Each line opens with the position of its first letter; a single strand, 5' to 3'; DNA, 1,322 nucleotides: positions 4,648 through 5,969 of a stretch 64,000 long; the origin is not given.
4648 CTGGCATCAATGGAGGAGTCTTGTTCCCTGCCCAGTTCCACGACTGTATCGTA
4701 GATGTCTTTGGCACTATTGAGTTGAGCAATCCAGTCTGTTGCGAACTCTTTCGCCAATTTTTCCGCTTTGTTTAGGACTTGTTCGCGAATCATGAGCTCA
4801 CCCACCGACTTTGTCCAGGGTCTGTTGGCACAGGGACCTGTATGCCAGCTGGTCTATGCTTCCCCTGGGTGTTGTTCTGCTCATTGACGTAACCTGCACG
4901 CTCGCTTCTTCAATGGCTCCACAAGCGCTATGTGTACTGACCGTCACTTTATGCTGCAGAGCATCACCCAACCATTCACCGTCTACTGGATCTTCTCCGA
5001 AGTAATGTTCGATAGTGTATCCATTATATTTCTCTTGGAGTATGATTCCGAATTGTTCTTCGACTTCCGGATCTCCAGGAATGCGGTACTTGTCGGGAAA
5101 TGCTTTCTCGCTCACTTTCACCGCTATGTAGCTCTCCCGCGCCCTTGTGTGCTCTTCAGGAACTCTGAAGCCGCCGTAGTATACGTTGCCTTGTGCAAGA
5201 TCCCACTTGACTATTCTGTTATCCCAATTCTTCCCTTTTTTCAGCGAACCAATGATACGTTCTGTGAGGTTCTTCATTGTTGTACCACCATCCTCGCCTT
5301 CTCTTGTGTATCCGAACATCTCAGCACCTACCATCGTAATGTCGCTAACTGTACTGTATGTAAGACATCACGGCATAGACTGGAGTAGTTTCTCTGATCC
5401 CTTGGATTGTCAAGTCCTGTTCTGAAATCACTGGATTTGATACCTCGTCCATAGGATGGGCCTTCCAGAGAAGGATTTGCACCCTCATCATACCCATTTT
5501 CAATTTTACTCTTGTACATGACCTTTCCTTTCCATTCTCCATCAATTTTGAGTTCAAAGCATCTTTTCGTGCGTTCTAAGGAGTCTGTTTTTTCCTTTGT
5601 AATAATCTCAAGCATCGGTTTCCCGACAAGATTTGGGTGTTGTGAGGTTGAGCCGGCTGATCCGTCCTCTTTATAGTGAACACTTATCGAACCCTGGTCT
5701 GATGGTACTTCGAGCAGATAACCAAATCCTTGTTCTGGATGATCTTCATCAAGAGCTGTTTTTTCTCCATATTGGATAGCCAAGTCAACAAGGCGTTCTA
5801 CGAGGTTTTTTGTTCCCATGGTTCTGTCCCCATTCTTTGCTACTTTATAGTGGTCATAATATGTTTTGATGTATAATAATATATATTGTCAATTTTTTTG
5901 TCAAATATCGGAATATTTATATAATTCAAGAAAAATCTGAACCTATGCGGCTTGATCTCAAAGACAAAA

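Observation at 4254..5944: Low-GC islet with three coupled hypothetical genes, divergent from a tandem-Lrp regulator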

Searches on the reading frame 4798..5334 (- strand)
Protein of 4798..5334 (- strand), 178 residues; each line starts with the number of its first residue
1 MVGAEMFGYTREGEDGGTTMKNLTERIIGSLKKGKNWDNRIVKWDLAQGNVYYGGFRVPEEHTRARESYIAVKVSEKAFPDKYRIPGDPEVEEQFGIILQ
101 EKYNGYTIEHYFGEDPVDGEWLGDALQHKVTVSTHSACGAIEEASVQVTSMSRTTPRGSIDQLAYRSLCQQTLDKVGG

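Call 4: search_protein_families(library=pfam, proteins=[window:4798-5334:-], max_evalue=1)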
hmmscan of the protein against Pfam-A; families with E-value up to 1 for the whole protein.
window:4798-5334:- (178 aa): 0 families

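Call 5: search_protein_families(library=ncbifam, proteins=[window:4798-5334:-], max_evalue=1)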
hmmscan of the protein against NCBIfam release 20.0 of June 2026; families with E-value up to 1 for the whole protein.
window:4798-5334:- (178 aa): 0 families

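Call 6: search_protein_families(library=padloc, proteins=[window:4798-5334:-], max_evalue=1)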
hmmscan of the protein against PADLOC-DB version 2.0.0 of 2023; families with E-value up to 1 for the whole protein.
window:4798-5334:- (178 aa): 0 families

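Call 7: search_protein_families(library=phrogs, proteins=[window:4798-5334:-], max_evalue=1)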
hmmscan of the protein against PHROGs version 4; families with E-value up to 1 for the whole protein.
window:4798-5334:- (178 aa): 0 families

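Call 9: find_homologous_proteins(query=window:4798-5334:-, max_evalue=0.01)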
Query window:4798-5334:- (178 aa): 1 proteins with E <= 0.01 among 18 candidates.
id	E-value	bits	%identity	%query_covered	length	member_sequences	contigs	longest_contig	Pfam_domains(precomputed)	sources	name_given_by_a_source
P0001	7.4e-117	405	100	100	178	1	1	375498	-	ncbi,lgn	-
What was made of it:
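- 4798..5334 (-): P2: second gene, 178 aa from the ATG at 5334 (7-nt overlap with the P1 stop). Alternative starts are 5319 (M6) and 5277 (M20). A divergent paralogue of P1. Only a self hit among 5.8 billion proteins (call 9).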

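Call 11: find_encoding_contigs(protein=P0001, flank=10000, max_places=4)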
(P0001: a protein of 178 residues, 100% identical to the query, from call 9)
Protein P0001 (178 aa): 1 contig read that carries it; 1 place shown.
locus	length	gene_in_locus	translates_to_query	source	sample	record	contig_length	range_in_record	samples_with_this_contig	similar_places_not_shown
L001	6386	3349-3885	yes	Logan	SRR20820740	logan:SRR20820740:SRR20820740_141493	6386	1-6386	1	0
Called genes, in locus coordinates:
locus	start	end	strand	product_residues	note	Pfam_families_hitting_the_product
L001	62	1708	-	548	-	PF00391:PEP-utilizers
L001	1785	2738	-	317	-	PF13404:HTH_AsnC-type, PF13412:HTH_24, PF13404:HTH_AsnC-type, PF13412:HTH_24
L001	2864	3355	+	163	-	-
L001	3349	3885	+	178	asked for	-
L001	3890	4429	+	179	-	-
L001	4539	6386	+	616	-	?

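Call 34: predict_structure(alignment_id=A1)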
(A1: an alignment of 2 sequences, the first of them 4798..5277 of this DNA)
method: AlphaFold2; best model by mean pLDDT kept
length: 159 residues; sequences in the alignment: 2
mean_pLDDT: 40.2   pTM: 0.39
mean pLDDT of the five models: 40.2, 39.0, 38.0, 35.7, 34.8
residues with pLDDT >= 90: 0; 70-90: 0; 50-70: 25; < 50: 134
segments of 3 or more residues with pLDDT < 50: 1-61, 63-76, 84-87, 97-106, 117-159
pLDDT, mean of each block of 10 residues (from residue 1): 38 34 28 33 32 35 45 46 51 51 47 47 41 32 42 42
secondary structure, 60 per line:
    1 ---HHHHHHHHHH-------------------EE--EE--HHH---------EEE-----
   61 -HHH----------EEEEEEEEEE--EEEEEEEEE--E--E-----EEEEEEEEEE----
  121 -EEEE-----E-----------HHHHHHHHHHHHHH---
elements in order: H4-13 E53-55 E75-84 E87-95 E107-116 E122-125 H143-156

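Call 38: search_solved_structures(query=A1, max_evalue=10)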
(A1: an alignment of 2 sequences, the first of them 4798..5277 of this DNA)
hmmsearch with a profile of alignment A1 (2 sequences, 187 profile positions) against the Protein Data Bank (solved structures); distinct sequences matched with E-value up to 10: 2.
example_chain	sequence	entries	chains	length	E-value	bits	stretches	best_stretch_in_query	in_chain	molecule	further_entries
5o94_A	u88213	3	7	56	0.079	16.1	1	83-126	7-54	Metal binding GB1 | Immunoglobulin G-binding protein G | Nickel-Binding Protein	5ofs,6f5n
3fil_A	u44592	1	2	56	0.82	12.8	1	83-122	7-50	Immunoglobulin G-binding protein G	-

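Call 45: find_related_loci(query=A1, collection=viral_contigs, flank=5000)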
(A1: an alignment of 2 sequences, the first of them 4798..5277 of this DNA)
Query A1 (159 aa) in viral_contigs; peptide patterns used: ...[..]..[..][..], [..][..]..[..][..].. (x = any residue, [..] = any of these).
280 stretches matched a pattern, but none encodes a relative of the query by tblastn (E <= 1e-3).

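Call 47: search_dna_similar(query=window:4798-5277:-, collection=phages, mode=protein, max_evalue=1)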
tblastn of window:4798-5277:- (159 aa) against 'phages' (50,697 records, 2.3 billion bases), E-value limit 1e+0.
No match.

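Call 54: fold_search(model_id=the predicted structure, library=pdb)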
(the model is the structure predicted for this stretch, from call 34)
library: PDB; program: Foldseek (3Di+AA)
matches with E <= 10: 242; with E <= 0.001: 0
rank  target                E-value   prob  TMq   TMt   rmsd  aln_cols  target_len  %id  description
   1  3d2l_A                8.9e-01  0.35  0.25  0.17   9.6        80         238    8  Crystal structure of SAM-dependent methyltransferase (ZP_00538691.1) from EXIGUOBACTERIUM SP. 255-15 at 1.90 A resolut (released 2008-05-20)
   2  3nm7_C                1.1e+00  0.33  0.29  0.52   5.4        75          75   15  Crystal Structure of Borrelia burgdorferi Pur-alpha (released 2010-10-06)
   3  9ots_D                1.1e+00  0.02  0.13  0.09  16.1       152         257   11  Cryo-EM structure of the T9SS PORkN ring complex of P. Gingivalis (released 2025-08-06)
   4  2gid_A                1.3e+00  0.04  0.16  0.17  17.3       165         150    8  Crystal structures of trypanosoma bruciei MRP1/MRP2 (released 2006-09-05)
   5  1b9k                  1.4e+00  0.07  0.14  0.10  15.6       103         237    9  ALPHA-ADAPTIN APPENDAGE DOMAIN, FROM CLATHRIN ADAPTOR AP2 (released 1999-07-06)
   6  3qc2_A                1.5e+00  0.11  0.17  0.09   5.1        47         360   17  Crystal structure of a glycosyl hydrolase (BACOVA_03624) from Bacteroides ovatus at 2.30 A resolution (released 2011-02-09)
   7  3aa1_A                1.5e+00  0.04  0.18  0.13   9.6       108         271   17  Crystal structure of Actin capping protein in complex with the Cp-binding motif derived from CKIP-1 (released 2010-08-04)
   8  3qc2_B                1.8e+00  0.10  0.17  0.09   5.0        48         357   17  Crystal structure of a glycosyl hydrolase (BACOVA_03624) from Bacteroides ovatus at 2.30 A resolution (released 2011-02-09)
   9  3qf7_A                1.8e+00  0.10  0.23  0.12   8.8        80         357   14  The Mre11:Rad50 complex forms an ATP dependent molecular clamp in DNA double-strand break repair (released 2011-04-20)
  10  4ncj_A                1.8e+00  0.09  0.24  0.14  10.8       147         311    7  Crystal Structure of Pyrococcus furiosis Rad50 R805E mutation with ADP Beryllium Flouride (released 2014-03-05)
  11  9kgy_A                1.8e+00  0.08  0.17  0.20   6.5        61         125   15  Crystal structure of a de novo designed monomeric mainly-beta protein B10 (orthorhombic) (released 2025-07-02)
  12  1zwy_A                1.8e+00  0.06  0.16  0.15  12.9        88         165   12  Crystal structure of protein VC0702 from Vibrio cholerae (released 2005-07-19)
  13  4i7b_C                1.8e+00  0.06  0.17  0.15  13.7       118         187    9  Siah1 bound to synthetic peptide (ACE)KLRPV(ABA)MVRPTVR (released 2013-08-14)
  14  5ixm_A                1.9e+00  0.16  0.21  0.07   5.3        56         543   12  The LPS Transporter LptDE from Yersinia pestis, core complex (released 2016-05-18)
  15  9b85_N                1.9e+00  0.08  0.23  0.16   6.9       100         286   10  Cryo-EM structure of human dynactin complex bound to Chlamydia effector Dre1 (released 2025-04-16)
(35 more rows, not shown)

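Call 55: list_cluster_members(proteins=[P0001, P0002, P0003, P0004])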
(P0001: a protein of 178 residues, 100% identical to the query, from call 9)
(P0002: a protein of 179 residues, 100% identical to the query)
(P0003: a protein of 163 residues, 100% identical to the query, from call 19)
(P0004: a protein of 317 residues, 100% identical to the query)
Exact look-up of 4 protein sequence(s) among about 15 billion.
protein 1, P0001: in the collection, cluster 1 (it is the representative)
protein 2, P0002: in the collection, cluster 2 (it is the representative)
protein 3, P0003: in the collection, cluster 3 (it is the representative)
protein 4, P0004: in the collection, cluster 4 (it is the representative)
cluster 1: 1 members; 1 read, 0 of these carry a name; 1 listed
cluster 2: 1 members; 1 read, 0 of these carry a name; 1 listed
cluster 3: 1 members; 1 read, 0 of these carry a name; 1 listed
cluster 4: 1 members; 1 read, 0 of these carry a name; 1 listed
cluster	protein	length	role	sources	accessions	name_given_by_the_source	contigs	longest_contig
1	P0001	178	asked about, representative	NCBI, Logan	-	-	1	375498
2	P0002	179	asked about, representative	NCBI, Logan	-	-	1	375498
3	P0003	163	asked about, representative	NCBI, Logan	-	-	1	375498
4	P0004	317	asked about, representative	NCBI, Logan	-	-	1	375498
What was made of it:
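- Tried and rejected: All are singleton clusters (call 55).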

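Call 66: search_dna_similar(query=window:4798-5277:-, collection=plasmids, mode=protein, max_evalue=1)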
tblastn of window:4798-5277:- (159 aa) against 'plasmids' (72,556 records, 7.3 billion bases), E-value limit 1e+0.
No match.

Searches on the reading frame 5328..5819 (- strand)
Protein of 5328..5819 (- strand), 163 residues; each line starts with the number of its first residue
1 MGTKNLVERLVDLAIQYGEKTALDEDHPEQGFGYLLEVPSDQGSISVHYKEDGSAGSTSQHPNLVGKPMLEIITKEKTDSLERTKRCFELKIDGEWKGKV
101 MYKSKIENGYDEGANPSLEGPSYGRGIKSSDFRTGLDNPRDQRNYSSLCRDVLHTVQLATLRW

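Call 4: search_protein_families(library=pfam, proteins=[window:5328-5819:-], max_evalue=1)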
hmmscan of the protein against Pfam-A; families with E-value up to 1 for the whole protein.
window:5328-5819:- (163 aa): 0 families

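Call 5: search_protein_families(library=ncbifam, proteins=[window:5328-5819:-], max_evalue=1)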
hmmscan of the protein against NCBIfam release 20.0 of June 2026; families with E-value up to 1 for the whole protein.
window:5328-5819:- (163 aa): 0 families

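Call 6: search_protein_families(library=padloc, proteins=[window:5328-5819:-], max_evalue=1)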
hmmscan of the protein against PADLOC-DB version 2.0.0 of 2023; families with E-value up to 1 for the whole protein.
window:5328-5819:- (163 aa): 0 families

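Call 7: search_protein_families(library=phrogs, proteins=[window:5328-5819:-], max_evalue=1)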
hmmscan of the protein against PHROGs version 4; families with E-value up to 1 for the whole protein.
window:5328-5819:- (163 aa): 1 family
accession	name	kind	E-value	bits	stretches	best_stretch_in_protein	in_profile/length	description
phrog_11651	-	unknown function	0.13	13.2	1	75-106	18-49/69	-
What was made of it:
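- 5328..5819 (-): P1: first gene of the operon, 163 aa. Soluble and acidic (pI 5.6). Predicted N- and C-terminal helices around a beta-rich core. GC3 is 0.35, the lowest in the window. No family hit (calls 4-7).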

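Call 19: search_protein_representatives(protein=window:5328-5819:-)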
Query: 163 residues. Proteins with E-value up to 0.001 (for the whole library): 1; up to 1e-10: 1; up to 1e-30: 1. The best 1 are listed.
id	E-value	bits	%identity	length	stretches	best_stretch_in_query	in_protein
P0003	7.2e-106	367.3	100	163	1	1-163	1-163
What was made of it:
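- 5328..5819 (-): Only a self hit in a full HMMER pass over 1.84 billion representative proteins (call 19).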

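Call 65: search_dna_similar(query=window:5328-5819:-, collection=plasmids, mode=protein, max_evalue=1)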
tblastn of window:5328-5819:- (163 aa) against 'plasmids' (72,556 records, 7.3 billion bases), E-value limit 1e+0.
No match.

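Call 68: search_dna_similar(query=window:5328-5819:-, collection=phages, mode=protein, max_evalue=1)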
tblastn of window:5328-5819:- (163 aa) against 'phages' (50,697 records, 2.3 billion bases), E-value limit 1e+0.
No match.
